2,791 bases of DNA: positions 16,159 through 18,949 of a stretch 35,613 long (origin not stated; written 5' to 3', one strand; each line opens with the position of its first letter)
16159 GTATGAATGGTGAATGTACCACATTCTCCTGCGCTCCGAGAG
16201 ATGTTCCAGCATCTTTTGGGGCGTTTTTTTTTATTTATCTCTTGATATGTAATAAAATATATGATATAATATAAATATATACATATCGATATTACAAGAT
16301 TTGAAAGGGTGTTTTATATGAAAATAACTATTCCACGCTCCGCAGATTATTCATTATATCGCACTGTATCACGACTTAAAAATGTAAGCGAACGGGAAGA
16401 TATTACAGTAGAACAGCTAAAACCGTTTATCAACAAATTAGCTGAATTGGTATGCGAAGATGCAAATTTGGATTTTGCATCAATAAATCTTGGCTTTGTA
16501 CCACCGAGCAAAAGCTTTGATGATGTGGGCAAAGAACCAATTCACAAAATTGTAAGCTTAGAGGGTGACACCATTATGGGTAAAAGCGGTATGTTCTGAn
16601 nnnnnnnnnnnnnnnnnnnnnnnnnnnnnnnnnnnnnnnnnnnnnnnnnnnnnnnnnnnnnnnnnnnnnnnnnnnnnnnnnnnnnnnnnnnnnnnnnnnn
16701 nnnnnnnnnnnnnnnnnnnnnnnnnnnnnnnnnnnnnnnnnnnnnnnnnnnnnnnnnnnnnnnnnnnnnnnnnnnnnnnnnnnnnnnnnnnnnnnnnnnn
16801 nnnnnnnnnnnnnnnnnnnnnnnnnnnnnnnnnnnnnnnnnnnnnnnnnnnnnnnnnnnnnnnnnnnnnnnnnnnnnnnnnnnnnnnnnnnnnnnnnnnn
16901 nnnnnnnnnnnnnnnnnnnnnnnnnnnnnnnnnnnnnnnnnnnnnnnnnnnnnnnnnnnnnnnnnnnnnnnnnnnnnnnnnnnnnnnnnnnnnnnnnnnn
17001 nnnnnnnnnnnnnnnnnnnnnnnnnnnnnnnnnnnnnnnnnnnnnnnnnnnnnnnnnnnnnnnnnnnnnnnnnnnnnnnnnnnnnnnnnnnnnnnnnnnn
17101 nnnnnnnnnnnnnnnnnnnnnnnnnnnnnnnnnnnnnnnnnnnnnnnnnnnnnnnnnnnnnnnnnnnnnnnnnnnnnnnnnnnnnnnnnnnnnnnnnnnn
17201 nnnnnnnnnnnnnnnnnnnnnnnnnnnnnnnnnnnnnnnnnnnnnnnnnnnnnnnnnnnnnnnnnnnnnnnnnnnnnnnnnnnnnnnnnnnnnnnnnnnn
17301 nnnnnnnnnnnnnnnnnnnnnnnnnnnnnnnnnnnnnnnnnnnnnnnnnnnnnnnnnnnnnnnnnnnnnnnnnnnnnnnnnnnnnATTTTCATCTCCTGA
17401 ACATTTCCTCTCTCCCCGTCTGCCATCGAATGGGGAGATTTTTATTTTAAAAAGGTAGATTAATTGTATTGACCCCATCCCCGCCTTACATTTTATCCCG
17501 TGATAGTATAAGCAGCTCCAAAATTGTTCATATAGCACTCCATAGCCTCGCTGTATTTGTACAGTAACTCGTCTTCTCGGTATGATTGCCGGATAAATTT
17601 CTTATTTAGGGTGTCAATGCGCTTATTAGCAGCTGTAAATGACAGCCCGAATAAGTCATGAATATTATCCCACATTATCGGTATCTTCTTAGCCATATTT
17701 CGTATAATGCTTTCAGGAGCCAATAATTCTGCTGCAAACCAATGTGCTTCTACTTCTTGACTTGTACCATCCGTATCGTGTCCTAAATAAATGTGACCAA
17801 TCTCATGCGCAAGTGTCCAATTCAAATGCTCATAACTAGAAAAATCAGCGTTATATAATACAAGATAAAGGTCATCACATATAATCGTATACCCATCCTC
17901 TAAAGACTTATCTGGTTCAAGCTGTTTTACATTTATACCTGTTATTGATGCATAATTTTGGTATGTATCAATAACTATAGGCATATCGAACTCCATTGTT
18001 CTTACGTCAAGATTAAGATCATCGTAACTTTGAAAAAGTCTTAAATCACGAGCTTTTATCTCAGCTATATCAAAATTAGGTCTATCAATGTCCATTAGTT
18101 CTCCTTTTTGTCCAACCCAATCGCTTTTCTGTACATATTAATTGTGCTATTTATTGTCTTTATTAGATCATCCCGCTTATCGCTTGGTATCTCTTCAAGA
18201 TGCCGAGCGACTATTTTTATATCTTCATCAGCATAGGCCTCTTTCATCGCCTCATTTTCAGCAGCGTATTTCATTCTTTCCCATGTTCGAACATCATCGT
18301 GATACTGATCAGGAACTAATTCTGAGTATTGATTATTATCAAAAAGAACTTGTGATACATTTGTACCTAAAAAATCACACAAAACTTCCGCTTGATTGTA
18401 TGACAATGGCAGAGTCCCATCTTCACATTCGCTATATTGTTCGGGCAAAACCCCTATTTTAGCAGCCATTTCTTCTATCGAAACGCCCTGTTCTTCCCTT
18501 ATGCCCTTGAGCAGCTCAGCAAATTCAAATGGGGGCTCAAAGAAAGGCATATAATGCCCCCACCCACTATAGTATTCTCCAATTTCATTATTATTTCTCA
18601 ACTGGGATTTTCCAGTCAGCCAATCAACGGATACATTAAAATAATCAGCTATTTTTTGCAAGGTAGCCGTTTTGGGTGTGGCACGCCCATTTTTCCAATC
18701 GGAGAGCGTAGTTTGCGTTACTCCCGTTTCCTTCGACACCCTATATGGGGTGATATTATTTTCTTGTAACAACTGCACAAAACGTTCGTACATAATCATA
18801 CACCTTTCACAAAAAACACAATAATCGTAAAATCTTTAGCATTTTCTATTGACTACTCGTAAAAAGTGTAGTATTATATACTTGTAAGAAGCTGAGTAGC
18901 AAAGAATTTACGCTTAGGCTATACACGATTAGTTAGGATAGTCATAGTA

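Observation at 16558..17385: Orphan class III cyclase / palm-domain-like gene inserted between immA and the serine integrase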

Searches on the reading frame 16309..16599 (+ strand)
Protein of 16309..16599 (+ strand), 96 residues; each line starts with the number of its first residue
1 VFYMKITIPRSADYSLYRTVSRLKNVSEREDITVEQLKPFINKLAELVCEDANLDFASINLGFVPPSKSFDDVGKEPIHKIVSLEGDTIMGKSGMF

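Call 4: search_protein_families(library=pfam, proteins=[window:16309-16599:+], max_evalue=1)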
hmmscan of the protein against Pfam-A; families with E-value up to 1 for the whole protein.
window:16309-16599:+ (96 aa): 0 families

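Call 5: search_protein_families(library=padloc, proteins=[window:16309-16599:+], max_evalue=1)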
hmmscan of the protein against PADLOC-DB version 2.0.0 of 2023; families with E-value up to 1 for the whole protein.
window:16309-16599:+ (96 aa): 0 families

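Call 6: search_protein_families(library=phrogs, proteins=[window:16309-16599:+], max_evalue=1)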
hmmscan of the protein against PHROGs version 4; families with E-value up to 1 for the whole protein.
window:16309-16599:+ (96 aa): 1 family
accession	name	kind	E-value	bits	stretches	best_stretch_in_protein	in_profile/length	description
phrog_24418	-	other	0.097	11.9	1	12-88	365-437/717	glycerophosphoryl diester phosphodiesterase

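Call 7: search_protein_families(library=ncbifam, proteins=[window:16309-16599:+], max_evalue=1)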
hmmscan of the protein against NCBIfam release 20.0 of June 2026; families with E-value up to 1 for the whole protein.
window:16309-16599:+ (96 aa): 0 families

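Call 47: search_dna_similar(query=window:16309-16599:+, collection=phages, mode=protein, max_evalue=0.01)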
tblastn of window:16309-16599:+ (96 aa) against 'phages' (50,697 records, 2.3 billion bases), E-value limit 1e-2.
No match.

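Call 70: find_homologous_proteins(query=window:16318-16596:+, max_evalue=0.01)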
Query window:16318-16596:+ (93 aa): 3 proteins with E <= 0.01 among 6 candidates.
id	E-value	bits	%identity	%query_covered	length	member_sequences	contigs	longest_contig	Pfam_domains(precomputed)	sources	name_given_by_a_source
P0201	4.1e-52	192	97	100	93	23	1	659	-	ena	-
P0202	1.5e-39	151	73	100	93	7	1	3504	-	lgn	-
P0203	1.7e-16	78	95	46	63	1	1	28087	-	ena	-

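Call 71: find_encoding_contigs(protein=P0202, flank=4000, max_places=2)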
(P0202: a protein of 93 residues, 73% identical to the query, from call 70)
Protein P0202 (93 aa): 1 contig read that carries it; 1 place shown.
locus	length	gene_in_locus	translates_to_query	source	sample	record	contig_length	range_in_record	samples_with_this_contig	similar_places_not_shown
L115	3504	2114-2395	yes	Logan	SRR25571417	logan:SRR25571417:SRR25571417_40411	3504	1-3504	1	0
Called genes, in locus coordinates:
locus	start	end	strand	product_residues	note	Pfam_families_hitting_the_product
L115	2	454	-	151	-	?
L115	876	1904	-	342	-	-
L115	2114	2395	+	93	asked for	-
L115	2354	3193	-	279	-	-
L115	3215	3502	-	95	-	?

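Call 73: search_protein_families(library=pfam, proteins=[L115:879-1904:-], max_evalue=1)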
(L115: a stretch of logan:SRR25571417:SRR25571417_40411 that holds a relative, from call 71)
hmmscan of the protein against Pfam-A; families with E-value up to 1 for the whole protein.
L115:879-1904:- (342 aa): 4 families
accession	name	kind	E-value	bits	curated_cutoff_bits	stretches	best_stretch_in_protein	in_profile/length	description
PF13676.11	TIR_2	-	0.00014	22.8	28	1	11-132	1-109/122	TIR domain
PF01582.25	TIR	-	0.034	14.4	21.3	1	10-94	3-85/179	TIR domain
PF23017.2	WIV_2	-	0.051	14.1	27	1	217-300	5-86/89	Tospovirus NSs-like, WIV_2 domain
PF06973.17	DUF1297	-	0.11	12.4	23.8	1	198-256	96-155/188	Domain of unknown function (DUF1297)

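Call 74: search_protein_families(library=padloc, proteins=[L115:879-1904:-], max_evalue=0.01)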
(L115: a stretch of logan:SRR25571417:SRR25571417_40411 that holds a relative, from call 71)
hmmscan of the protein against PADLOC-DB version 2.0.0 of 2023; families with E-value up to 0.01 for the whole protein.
L115:879-1904:- (342 aa): 1 family
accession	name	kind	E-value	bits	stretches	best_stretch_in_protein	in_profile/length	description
PDLC03016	TIR-TM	-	9.9e-37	125.4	1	11-185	3-168/293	-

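Call 88: predict_structure(alignment_id=A7)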
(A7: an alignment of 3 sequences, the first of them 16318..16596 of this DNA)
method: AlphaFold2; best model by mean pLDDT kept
length: 93 residues; sequences in the alignment: 3
mean_pLDDT: 48.2   pTM: 0.37
mean pLDDT of the five models: 48.2, 47.8, 46.7, 45.8, 43.3
residues with pLDDT >= 90: 0; 70-90: 2; 50-70: 37; < 50: 54
segments of 3 or more residues with pLDDT < 50: 1-4, 6-8, 47-93
pLDDT, mean of each block of 10 residues (from residue 1): 48 61 67 65 51 36 36 42 34 30
secondary structure, 60 per line:
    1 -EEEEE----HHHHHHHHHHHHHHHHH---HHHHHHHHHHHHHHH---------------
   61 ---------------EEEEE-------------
elements in order: E2-6 H11-27 H31-45 E76-80

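Call 90: fold_search(model_id=the predicted structure, library=pdb)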
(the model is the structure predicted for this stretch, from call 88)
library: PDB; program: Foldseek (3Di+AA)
matches with E <= 10: 4; with E <= 0.001: 0
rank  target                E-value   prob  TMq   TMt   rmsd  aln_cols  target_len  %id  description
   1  1m4c_A                8.0e+00  0.06  0.31  0.26   6.6        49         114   18  Crystal Structure of Human Interleukin-2 (released 2002-07-31)
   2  1m4c_B                8.0e+00  0.06  0.31  0.26   6.6        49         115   18  Crystal Structure of Human Interleukin-2 (released 2002-07-31)
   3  9yin                  8.0e+00  0.02  0.21  0.07  14.0        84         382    8  Sf11 bacteriophage portal (released 2025-11-12)
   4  6m37_C                8.5e+00  0.06  0.30  0.25   6.8        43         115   14  The crystal structure of B. subtilis RsbV/RsbW complex in the hexagonal crystal form (released 2020-07-15)

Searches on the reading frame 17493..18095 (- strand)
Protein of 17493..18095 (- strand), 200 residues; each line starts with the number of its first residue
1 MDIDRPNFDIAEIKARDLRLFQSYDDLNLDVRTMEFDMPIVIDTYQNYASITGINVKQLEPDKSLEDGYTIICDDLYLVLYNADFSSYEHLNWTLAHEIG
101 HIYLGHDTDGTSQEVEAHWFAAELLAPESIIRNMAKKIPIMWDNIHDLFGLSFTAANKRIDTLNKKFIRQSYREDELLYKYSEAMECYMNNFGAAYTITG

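Call 4: search_protein_families(library=pfam, proteins=[window:17493-18095:-], max_evalue=1)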
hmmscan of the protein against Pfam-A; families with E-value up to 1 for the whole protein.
window:17493-18095:- (200 aa): 2 families
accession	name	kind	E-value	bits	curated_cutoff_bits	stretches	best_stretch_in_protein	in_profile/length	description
PF06114.19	Peptidase_M78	-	5.8e-12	45.9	22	1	52-160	4-122/123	IrrE N-terminal-like domain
PF01435.24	Peptidase_M48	-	0.0083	16.4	20.3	1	68-114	47-90/186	Peptidase family M48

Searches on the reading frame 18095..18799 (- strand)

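Call 4: search_protein_families(library=pfam, proteins=[window:18095-18799:-], max_evalue=1)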
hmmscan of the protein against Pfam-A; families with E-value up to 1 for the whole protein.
window:18095-18799:- (234 aa): 12 families
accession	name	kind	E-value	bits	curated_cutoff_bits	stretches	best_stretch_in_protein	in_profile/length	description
PF01381.28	HTH_3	-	4.9e-20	71.8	23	2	9-61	3-55/55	Helix-turn-helix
PF12844.13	HTH_19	-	2.8e-15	56.4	30.2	2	4-61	1-58/64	Helix-turn-helix domain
PF13560.12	HTH_31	-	7.8e-15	55.4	27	2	92-148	1-58/64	Helix-turn-helix domain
PF13443.12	HTH_26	-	3.1e-14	53.4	22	2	9-58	4-54/63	Cro/C1-type HTH DNA-binding domain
PF13413.12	HTH_25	-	0.0029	17.8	24.6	1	97-117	2-22/62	Helix-turn-helix domain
PF13384.12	HTH_23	-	0.0032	17.7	24.6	1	6-37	9-39/50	Homeodomain-like domain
PF04967.18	HTH_10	-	0.0099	16.1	23.1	0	41-57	20-36/53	HTH DNA binding domain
PF01527.26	HTH_Tnp_1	-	0.011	16.4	24.1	0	6-37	14-45/75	Transposase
PF08279.18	HTH_11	-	0.014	15.7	25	0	41-58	12-29/55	HTH domain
PF23446.1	LysM1_NFP_LYK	-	0.071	14.4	36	0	39-71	9-42/60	NFP/LYK LysM1 domain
PF07934.18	OGG_N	-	0.13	12.9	23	1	2-72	34-92/115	8-oxoguanine DNA glycosylase, N-terminal domain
PF04814.19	HNF-1_N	-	0.16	12.9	29.7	1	10-41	129-159/175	Hepatocyte nuclear factor 1 (HNF-1), N terminus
